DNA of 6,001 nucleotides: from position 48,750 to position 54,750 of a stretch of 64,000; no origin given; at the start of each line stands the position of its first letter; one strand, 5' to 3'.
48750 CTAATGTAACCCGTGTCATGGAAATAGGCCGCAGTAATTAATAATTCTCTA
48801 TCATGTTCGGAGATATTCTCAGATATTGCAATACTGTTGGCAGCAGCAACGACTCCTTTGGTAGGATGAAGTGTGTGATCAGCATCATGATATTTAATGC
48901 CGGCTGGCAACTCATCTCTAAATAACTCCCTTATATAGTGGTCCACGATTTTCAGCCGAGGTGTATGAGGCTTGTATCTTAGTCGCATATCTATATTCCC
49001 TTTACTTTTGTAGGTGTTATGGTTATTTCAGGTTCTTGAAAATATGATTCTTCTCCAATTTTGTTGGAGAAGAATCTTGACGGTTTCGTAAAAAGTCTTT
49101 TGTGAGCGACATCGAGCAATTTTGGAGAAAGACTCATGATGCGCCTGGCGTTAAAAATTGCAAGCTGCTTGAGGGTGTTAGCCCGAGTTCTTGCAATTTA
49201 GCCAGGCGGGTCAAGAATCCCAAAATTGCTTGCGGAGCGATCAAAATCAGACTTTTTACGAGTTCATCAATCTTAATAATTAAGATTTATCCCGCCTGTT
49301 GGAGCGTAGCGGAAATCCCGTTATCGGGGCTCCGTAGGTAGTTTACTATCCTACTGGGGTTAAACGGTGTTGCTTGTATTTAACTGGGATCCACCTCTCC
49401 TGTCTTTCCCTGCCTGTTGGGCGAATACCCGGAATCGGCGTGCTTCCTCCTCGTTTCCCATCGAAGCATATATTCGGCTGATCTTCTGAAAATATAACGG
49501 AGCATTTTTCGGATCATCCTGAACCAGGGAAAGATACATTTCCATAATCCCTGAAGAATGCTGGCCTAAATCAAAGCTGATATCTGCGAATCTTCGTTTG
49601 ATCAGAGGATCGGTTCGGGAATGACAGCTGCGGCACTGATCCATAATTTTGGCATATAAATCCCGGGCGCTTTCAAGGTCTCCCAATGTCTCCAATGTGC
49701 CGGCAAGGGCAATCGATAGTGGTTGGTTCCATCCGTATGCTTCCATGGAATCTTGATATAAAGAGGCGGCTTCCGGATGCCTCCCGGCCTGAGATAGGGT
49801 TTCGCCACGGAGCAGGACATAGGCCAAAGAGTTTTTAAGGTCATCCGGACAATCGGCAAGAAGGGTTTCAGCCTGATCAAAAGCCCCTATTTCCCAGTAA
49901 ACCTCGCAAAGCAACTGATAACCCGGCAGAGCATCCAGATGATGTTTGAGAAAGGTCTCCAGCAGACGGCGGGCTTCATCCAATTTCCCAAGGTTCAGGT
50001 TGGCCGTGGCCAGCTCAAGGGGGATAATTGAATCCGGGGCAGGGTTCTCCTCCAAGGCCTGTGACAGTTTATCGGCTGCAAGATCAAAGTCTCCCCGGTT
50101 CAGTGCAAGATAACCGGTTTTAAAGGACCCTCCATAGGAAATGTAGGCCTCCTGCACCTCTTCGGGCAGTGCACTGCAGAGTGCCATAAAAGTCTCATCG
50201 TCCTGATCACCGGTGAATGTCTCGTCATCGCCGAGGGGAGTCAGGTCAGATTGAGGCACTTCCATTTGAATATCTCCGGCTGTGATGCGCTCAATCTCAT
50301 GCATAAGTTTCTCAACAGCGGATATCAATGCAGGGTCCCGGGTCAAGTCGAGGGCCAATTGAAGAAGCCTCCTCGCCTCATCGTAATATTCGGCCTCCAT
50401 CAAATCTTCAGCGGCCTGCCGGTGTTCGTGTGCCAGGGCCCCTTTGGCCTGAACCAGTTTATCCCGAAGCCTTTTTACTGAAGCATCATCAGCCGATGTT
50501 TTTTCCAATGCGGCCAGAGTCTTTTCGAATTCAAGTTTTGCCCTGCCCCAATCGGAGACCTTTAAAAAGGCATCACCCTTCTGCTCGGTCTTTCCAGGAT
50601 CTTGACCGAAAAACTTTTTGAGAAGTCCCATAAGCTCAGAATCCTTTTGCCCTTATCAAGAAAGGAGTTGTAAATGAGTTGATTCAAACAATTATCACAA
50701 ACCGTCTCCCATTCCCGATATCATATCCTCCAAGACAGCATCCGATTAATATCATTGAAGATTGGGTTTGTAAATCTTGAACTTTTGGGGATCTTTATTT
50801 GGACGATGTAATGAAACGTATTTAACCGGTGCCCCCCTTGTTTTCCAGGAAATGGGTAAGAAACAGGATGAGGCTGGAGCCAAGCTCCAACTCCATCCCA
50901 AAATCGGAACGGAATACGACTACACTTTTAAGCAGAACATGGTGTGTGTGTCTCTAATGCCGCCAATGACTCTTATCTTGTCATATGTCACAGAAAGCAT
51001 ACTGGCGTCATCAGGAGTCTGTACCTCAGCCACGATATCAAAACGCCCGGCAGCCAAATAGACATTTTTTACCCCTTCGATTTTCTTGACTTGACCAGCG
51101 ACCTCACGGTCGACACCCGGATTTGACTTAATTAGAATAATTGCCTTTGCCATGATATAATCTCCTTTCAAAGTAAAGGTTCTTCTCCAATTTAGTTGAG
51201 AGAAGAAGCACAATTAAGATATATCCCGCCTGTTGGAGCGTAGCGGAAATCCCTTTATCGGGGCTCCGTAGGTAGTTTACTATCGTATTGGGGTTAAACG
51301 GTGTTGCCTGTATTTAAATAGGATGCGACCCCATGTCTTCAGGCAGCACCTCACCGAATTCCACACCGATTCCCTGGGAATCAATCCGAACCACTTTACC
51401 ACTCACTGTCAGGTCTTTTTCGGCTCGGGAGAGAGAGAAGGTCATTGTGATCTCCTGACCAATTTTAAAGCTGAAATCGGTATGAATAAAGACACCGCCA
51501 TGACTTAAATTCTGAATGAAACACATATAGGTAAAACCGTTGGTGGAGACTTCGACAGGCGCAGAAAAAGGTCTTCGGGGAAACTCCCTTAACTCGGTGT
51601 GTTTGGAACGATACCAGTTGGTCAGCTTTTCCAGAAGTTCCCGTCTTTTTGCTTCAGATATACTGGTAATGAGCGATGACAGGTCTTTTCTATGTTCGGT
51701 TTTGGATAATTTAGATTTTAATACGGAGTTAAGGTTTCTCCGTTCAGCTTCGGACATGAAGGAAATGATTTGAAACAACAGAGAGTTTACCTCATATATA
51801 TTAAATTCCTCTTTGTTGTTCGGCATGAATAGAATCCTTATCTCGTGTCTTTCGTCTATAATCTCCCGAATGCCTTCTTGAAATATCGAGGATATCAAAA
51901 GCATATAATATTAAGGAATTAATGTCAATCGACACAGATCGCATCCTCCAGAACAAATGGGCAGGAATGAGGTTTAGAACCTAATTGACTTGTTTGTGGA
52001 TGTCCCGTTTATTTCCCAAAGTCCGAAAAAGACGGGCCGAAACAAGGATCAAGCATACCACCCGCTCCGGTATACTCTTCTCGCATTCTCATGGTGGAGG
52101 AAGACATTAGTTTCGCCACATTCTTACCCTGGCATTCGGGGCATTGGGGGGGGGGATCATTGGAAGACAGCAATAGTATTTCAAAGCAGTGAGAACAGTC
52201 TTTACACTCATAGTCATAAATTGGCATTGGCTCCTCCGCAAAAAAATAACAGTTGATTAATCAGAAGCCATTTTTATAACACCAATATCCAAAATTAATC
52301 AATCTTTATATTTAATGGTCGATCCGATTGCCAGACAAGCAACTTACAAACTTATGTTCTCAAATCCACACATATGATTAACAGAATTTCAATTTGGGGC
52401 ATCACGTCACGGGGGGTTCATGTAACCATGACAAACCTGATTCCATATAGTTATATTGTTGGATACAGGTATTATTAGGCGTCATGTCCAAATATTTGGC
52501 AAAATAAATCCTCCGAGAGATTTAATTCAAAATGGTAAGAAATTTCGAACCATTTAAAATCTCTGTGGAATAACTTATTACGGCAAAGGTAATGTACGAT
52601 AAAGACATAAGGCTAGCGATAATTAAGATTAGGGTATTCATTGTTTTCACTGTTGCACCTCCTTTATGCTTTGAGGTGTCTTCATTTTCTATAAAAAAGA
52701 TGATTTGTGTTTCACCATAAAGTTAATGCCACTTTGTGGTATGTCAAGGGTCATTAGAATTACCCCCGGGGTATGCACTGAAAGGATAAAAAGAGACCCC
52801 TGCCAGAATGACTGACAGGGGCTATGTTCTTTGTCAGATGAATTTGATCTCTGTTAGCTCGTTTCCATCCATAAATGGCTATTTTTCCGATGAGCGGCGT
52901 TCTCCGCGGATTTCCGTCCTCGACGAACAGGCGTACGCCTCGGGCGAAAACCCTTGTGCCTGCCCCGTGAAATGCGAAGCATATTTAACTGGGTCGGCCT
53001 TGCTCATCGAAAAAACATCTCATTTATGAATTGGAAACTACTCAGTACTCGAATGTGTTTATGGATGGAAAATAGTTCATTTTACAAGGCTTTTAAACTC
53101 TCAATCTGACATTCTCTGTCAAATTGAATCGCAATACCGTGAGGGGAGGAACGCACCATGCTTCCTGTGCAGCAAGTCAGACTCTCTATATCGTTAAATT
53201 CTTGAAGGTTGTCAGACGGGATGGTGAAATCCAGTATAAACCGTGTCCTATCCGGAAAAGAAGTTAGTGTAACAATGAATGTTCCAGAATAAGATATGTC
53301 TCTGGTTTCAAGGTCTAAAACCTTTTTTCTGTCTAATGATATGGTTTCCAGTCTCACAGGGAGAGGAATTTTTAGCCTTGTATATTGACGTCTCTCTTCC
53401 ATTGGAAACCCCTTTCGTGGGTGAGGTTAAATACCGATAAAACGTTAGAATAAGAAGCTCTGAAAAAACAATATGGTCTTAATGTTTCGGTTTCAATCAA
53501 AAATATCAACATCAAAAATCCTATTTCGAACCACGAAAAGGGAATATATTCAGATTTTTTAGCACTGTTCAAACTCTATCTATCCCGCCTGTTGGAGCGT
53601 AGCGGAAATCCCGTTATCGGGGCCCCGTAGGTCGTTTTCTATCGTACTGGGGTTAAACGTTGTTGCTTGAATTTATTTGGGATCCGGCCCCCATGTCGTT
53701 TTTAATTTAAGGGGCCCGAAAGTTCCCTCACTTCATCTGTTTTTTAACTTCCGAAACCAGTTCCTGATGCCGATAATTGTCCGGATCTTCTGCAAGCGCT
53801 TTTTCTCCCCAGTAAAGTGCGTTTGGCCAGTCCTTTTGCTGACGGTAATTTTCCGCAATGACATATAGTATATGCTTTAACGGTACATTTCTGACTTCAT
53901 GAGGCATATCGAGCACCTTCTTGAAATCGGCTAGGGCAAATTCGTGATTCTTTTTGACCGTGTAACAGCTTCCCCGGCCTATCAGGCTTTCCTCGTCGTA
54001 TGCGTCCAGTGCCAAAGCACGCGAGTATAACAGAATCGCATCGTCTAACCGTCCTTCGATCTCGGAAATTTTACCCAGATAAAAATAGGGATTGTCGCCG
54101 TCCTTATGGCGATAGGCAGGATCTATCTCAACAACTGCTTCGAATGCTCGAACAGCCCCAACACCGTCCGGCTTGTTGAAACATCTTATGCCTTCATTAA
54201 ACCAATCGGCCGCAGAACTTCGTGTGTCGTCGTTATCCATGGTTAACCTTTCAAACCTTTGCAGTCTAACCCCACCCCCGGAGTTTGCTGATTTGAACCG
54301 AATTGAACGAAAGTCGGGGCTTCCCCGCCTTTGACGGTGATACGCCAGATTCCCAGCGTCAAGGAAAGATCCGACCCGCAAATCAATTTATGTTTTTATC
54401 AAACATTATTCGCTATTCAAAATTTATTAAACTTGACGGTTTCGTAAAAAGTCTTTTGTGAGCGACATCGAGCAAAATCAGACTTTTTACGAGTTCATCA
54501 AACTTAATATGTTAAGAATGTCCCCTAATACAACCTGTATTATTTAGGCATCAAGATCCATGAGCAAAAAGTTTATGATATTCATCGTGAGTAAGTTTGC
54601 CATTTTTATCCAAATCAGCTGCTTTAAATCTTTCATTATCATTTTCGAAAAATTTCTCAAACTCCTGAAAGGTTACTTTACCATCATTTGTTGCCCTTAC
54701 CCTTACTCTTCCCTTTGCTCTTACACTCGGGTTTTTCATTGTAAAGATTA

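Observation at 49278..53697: R element: three ~95% identical structured repeats, all in one orientation, each fused to the 3' end of a different gene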

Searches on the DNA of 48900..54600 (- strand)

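Call 7: search_rna_families(source=window, start=48900, end=54600, threshold=evalue, max_evalue=10, show_alignments=3)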
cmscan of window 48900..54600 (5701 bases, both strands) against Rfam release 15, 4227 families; matches with E-value up to 10: 2.
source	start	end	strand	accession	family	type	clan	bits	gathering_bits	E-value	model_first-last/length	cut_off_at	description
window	52273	52385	-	RF02150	MESTIT1_3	Gene; lncRNA;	-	19.4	60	1.1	1-99/99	no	MEST intronic transcript 1, antisense RNA conserved region 3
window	50692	50794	+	RF01906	HOTAIR_3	Gene; lncRNA;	-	14.6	80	9.6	1-98/98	no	HOTAIR conserved region 3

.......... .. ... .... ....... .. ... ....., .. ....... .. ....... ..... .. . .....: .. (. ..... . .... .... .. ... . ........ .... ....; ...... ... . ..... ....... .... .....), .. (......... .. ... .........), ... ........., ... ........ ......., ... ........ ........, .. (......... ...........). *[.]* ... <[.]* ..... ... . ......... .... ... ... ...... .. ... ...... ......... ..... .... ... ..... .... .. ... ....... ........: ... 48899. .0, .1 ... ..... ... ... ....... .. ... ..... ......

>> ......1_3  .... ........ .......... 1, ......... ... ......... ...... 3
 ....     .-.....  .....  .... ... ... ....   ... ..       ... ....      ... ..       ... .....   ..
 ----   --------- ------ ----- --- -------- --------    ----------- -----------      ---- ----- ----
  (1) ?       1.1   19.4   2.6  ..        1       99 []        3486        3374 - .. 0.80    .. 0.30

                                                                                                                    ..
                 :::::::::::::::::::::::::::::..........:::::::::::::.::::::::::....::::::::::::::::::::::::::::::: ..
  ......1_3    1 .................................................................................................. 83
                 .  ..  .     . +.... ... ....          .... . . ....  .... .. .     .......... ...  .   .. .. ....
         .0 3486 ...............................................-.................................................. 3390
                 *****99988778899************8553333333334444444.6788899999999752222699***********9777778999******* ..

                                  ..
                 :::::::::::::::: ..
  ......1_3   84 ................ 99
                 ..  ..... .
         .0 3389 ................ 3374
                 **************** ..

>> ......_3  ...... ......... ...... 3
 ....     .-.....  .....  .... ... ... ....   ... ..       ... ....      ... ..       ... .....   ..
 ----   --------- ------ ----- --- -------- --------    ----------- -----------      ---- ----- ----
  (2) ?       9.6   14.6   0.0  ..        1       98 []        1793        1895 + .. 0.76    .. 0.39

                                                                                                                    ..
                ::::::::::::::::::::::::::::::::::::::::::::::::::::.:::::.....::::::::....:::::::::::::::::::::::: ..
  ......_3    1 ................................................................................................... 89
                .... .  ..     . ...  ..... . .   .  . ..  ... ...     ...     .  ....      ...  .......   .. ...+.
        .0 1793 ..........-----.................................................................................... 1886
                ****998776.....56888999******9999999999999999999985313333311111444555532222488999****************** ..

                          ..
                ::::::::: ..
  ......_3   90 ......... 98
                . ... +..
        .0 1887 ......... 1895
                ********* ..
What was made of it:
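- On Any Rfam RNA family: In 48900-54600 at E<=10 there were only two spurious lncRNA matches outside R (call 7).
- No HEARO/omega-type Rfam hit even at E<=10 (call 7).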

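Call 93: search_dna_similar(query=window:49274-49405:-, collection=plasmids, mode=distant, max_evalue=0.001, max_rows=10)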
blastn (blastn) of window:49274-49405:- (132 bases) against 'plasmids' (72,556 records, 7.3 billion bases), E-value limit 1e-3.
No match.

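Call 94: search_dna_similar(query=window:49274-49405:-, collection=phages, mode=distant, max_evalue=0.001, max_rows=10)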
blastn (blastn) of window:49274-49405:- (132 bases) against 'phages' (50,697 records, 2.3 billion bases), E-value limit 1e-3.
No match.
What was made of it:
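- Tried and rejected: Plasmid and phage collections: no match (calls 93, 94).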
